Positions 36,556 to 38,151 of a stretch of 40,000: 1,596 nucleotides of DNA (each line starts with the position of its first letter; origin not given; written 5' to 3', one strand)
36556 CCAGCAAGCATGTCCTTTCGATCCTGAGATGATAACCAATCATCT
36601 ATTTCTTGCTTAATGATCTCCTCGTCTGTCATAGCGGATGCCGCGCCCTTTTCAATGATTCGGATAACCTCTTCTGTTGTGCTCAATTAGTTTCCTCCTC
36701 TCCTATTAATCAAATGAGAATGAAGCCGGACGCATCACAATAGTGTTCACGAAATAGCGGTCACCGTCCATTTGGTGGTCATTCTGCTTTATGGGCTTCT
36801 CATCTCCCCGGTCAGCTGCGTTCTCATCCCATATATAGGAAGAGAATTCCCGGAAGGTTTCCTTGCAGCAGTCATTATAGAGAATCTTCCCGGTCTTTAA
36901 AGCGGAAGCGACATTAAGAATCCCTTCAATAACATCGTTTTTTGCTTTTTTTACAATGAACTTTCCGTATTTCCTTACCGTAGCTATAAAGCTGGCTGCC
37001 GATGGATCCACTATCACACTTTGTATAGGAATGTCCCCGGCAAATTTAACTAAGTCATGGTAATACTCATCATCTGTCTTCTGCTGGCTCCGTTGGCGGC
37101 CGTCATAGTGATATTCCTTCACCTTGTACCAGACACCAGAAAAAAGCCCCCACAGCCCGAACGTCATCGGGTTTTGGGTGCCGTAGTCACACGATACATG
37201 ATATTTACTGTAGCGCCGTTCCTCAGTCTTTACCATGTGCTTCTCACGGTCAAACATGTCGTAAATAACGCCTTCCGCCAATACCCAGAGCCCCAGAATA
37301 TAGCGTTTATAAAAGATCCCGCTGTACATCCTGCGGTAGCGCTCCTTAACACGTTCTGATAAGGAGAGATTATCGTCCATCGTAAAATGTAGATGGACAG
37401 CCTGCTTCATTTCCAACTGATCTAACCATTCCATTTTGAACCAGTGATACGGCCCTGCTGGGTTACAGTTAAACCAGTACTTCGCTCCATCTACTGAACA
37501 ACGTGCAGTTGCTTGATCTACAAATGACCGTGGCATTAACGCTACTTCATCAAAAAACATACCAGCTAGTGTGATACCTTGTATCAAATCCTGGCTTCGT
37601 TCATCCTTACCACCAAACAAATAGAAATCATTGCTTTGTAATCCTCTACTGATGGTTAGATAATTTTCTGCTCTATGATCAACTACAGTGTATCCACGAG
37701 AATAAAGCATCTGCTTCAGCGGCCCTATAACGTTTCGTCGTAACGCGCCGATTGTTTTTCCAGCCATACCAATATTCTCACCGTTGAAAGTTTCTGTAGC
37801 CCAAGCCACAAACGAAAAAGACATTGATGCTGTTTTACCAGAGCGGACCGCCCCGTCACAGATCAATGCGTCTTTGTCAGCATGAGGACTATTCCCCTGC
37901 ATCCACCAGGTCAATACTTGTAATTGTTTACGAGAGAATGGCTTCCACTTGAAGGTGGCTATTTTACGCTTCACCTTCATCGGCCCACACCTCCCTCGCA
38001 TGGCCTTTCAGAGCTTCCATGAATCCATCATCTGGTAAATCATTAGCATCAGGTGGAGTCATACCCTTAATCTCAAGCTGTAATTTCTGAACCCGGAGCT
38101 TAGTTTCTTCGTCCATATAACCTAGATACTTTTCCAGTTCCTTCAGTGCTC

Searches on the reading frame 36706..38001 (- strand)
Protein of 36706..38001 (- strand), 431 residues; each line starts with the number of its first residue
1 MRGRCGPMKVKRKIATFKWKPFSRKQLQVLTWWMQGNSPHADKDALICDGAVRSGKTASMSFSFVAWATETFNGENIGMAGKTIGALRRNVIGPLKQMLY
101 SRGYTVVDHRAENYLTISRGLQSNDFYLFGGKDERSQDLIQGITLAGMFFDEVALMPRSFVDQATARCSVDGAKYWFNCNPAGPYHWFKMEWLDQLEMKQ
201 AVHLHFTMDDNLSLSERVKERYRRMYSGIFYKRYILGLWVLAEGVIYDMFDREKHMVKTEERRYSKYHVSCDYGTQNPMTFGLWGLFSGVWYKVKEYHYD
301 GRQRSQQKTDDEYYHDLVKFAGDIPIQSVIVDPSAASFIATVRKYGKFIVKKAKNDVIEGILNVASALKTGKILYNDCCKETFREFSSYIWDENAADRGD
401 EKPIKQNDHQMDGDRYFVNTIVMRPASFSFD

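Call 90: search_protein_families(library=pfam, proteins=[window:36706-38001:-], max_evalue=0.001)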
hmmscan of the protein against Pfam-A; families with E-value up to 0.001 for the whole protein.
window:36706-38001:- (431 aa): 2 families
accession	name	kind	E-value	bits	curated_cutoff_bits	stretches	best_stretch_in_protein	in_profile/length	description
PF03237.21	Terminase_6N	-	2.1e-12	47.6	22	1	50-252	4-213/215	Terminase large subunit, T4likevirus-type, N-terminal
PF04466.19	Terminase_3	-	0.00083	19.4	23.2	0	123-227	79-188/201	Phage terminase large subunit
